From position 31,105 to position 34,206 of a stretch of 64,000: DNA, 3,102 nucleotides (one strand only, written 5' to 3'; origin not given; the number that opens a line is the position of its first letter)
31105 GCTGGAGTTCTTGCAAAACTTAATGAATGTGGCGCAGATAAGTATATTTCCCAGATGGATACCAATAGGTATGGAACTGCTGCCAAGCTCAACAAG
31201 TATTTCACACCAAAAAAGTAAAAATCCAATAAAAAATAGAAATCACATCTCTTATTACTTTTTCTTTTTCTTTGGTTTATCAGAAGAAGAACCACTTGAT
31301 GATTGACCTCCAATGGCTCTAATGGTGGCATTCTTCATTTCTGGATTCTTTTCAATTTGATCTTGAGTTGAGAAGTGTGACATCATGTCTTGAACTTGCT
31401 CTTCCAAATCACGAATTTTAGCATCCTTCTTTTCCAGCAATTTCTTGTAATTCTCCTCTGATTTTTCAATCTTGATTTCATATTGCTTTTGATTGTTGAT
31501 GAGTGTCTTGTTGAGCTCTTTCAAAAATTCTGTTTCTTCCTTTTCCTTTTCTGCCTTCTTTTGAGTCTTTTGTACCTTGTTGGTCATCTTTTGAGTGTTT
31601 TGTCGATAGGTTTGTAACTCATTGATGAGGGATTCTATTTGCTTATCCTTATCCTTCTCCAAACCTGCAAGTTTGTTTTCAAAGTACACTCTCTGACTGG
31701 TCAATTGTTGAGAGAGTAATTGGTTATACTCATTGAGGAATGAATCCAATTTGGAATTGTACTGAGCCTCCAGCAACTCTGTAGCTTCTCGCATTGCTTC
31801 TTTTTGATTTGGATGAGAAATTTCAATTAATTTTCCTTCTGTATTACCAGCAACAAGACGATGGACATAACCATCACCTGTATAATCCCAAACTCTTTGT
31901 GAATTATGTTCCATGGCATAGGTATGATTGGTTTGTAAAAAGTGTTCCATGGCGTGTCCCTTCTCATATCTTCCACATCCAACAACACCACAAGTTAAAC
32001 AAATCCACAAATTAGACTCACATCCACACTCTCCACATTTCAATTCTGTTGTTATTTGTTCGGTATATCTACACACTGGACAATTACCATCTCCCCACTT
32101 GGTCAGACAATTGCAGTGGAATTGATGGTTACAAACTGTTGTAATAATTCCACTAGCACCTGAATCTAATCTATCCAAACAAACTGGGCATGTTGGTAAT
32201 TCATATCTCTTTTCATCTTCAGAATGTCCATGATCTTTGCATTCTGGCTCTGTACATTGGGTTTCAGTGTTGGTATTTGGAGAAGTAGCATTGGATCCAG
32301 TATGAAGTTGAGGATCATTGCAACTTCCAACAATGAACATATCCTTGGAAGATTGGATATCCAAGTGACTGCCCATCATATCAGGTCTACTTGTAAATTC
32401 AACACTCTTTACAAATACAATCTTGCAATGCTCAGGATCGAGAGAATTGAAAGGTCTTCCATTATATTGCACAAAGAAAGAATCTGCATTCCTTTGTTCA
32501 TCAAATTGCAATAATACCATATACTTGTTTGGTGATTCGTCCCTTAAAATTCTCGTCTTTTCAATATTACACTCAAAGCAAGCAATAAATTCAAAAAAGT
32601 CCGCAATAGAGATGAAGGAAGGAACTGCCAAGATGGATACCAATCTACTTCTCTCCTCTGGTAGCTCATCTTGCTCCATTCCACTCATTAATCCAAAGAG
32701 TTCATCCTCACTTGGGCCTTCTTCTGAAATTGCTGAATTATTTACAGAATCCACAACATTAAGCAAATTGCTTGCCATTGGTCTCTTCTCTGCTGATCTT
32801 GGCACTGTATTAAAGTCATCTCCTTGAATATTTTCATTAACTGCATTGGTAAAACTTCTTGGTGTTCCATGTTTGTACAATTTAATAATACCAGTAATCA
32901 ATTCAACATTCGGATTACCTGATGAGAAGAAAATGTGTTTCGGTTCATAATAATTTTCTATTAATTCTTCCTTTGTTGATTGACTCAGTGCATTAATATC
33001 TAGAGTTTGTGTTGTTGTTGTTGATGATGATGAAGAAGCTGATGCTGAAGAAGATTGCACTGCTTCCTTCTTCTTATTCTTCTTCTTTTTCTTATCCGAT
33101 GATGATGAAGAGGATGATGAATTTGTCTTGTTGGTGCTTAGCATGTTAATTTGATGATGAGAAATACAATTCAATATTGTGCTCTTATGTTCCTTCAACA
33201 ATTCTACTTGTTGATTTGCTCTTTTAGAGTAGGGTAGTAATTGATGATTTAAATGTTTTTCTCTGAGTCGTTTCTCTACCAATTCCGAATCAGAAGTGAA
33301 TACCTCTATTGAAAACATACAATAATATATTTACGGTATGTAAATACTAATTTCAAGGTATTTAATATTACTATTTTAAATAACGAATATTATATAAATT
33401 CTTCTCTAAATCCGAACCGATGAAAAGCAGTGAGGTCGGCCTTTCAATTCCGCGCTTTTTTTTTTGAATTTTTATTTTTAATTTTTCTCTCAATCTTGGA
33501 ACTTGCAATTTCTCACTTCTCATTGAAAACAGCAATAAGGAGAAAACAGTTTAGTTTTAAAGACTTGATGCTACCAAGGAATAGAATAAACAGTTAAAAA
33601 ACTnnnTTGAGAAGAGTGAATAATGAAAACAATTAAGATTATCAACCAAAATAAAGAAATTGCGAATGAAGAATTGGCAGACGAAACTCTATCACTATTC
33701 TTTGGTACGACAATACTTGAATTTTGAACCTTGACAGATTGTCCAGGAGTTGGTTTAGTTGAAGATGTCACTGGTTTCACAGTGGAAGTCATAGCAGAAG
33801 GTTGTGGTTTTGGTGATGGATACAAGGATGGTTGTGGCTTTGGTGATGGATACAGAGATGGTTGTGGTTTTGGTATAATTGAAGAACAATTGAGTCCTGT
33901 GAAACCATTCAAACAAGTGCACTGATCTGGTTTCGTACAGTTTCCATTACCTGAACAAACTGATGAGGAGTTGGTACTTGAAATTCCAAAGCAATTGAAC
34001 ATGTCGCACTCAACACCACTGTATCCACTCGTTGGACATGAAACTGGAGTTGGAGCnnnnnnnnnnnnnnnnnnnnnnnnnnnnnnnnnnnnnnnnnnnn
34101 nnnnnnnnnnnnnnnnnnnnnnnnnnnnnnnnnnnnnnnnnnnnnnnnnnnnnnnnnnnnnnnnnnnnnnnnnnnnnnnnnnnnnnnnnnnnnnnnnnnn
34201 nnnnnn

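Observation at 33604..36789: GPI/TM-anchored heparinase II/III-like polysaccharide lyase on the cell surface: possible bacterial-type enzyme in a eukaryote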

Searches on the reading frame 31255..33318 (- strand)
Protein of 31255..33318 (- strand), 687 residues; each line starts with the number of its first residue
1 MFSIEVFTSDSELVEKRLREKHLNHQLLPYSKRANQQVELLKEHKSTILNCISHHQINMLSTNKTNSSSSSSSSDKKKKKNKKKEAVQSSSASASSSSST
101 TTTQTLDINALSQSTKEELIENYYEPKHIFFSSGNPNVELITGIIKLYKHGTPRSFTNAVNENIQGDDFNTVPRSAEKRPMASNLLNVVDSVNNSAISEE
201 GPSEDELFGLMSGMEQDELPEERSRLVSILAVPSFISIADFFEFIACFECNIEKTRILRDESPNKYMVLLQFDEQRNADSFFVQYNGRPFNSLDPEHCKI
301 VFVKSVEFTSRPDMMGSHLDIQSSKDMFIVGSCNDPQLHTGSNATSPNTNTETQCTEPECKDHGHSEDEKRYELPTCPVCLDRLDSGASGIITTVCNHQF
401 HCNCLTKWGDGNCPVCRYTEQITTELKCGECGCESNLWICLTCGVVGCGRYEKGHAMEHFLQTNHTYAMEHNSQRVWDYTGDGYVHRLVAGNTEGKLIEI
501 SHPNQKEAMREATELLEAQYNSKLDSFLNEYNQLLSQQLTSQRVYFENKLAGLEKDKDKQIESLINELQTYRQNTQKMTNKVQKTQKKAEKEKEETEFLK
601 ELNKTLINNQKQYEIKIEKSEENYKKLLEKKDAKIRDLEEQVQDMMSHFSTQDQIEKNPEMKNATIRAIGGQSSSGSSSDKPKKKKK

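Call 15: search_protein_families(library=pfam, proteins=[window:31255-33318:-], max_evalue=0.0001)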
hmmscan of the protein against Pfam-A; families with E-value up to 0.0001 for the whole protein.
window:31255-33318:- (687 aa): 6 families
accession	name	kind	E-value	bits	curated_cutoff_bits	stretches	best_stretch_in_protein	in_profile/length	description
PF07576.18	BRAP2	-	7.1e-34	116.4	22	1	219-313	2-96/99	BRCA1-associated protein 2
PF02148.25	zf-UBP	-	6e-22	78.1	22.7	1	428-488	1-61/63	Zn-finger in ubiquitin-hydrolases and other protein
PF13639.12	zf-RING_2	-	4.7e-08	33.6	27.3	1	376-417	2-44/44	Ring finger domain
PF00097.31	zf-C3HC4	-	8.6e-06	26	21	1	377-416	1-40/40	Zinc finger, C3HC4 type (RING finger)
PF12678.13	zf-rbx1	-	1.4e-05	25.6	31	1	376-417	13-55/55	RING-H2 zinc finger domain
PF13923.12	zf-C3HC4_2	-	1.5e-05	25.2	27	1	377-416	2-40/40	Zinc finger, C3HC4 type (RING finger)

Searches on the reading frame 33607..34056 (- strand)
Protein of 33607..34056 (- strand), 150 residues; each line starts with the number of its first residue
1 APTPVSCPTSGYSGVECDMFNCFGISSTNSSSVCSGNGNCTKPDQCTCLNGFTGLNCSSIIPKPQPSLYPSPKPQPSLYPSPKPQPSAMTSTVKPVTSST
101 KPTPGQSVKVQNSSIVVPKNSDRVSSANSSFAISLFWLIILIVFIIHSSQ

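Call 48: search_protein_representatives(protein=window:33607-34056:-)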
Query: 150 residues. Proteins with E-value up to 0.001 (for the whole library): 890; up to 1e-10: 418; up to 1e-30: 121. The best 150 are listed.
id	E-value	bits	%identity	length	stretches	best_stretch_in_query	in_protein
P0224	1.5e-207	696.7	47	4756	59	6-59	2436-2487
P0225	1.7e-201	677.0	46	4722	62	9-60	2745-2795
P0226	8.9e-170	574.1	44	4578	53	6-58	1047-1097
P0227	5.4e-141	480.7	45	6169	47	6-61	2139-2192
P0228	3.1e-140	478.2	45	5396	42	9-64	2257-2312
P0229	2.5e-137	468.8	44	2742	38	8-61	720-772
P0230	1.2e-130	447.1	46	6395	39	5-58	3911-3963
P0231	8.3e-126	431.4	44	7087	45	11-58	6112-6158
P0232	1.5e-123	424.1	47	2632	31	10-58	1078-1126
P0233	5.3e-117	402.8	43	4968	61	1-58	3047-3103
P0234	2.0e-112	387.9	47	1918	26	10-58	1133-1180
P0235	1.5e-108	375.4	43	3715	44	5-59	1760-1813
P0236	1.7e-104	362.2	43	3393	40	11-59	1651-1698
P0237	1.5e-102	355.9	44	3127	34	10-61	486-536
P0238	3.5e-101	351.5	42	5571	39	11-58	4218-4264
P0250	2.2e-68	245.0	48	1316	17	10-59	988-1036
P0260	2.9e-59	215.5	45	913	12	9-59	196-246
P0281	1.9e-47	177.1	42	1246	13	22-131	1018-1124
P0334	7.1e-33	129.8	47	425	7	10-57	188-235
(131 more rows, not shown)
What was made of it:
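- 33877..34041 (-): Cys-rich EGF-like unit (aa 917-971, 8 Cys). It is a tenascin-type repeat found in heterolobosean proteins and is absent from the bacterial, Willaertia and amoebozoan homologues. The unit matches 890 proteins, with up to 62 tandem copies and ~45% identity (call 48).
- On EGF-like domain: phmmer found 890 proteins at E up to 1e-3, with up to 62 tandem copies and ~45% identity (call 48).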

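Call 49: list_cluster_members(proteins=[P0224, P0225, P0226, P0229, P0232, P0234, P0250, P0260, P0281, P0334])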
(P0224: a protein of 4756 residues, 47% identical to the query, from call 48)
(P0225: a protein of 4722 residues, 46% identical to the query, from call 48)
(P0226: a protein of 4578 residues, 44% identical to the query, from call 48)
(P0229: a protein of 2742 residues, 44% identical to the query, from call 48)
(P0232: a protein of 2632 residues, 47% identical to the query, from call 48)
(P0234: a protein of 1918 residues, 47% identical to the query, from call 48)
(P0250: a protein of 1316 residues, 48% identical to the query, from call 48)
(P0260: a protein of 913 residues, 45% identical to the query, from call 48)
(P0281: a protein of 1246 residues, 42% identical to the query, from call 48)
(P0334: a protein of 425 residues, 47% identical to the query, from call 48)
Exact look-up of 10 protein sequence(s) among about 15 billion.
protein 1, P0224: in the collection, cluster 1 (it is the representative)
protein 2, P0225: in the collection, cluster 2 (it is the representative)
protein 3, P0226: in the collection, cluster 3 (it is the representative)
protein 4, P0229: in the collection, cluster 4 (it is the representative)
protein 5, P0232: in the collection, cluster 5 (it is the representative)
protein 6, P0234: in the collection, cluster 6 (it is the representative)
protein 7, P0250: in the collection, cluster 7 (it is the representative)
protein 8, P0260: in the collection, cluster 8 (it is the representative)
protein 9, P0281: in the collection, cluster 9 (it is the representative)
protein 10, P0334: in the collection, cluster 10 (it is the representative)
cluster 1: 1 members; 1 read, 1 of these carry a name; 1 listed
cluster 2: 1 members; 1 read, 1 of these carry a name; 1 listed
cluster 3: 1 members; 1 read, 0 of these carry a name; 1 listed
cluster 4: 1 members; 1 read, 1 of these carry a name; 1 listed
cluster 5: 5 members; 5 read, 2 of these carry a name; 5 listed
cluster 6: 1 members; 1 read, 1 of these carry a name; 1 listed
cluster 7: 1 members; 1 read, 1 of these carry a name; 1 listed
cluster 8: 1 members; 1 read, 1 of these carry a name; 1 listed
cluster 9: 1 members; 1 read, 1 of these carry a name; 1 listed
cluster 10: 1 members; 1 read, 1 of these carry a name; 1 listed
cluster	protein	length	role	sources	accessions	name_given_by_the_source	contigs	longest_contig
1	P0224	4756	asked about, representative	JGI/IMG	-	hypothetical protein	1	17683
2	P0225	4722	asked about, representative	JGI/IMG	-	hypothetical protein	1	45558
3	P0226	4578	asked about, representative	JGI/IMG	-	-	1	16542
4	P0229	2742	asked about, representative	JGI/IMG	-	hypothetical protein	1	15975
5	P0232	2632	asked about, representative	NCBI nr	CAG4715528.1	unnamed protein product [Naegleria fowleri]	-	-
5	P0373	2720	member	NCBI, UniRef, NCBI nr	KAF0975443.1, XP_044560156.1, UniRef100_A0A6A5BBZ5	hypothetical protein FDP41_005437 [Naegleria fowleri] | Uncharacterized protein n=1 Tax=Naegleria fowleri TaxID=5763 RepID=A0A6A5BBZ5_NAEFO | uncharacterized protein FDP41_005437 [Naegleria fowleri]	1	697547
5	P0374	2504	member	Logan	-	-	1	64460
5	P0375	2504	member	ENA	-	-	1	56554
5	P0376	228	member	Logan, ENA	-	-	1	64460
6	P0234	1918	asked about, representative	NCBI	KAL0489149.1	hypothetical protein AKO1_013870, partial [Acrasis kona]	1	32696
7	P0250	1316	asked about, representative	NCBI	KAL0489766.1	tenascin-X, partial [Acrasis kona]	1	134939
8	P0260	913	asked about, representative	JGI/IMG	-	hypothetical protein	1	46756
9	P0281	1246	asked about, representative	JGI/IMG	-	hypothetical protein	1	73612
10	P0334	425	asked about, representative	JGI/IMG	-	hypothetical protein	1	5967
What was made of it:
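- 33877..34041 (-): Named examples are from N. fowleri and Acrasis kona (call 49).
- On EGF-like domain: Named members come from N. fowleri and from Acrasis kona, where one is labelled 'tenascin-X' (call 49).
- The EGF unit is homologous to repeats in heterolobosean proteins (calls 48, 49). It is permanently tethered to the amoeba's own membrane by a stalk and carries an EGF-like repeat of the type found in giant heterolobosean tenascin-like surface proteins (calls 48, 49).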
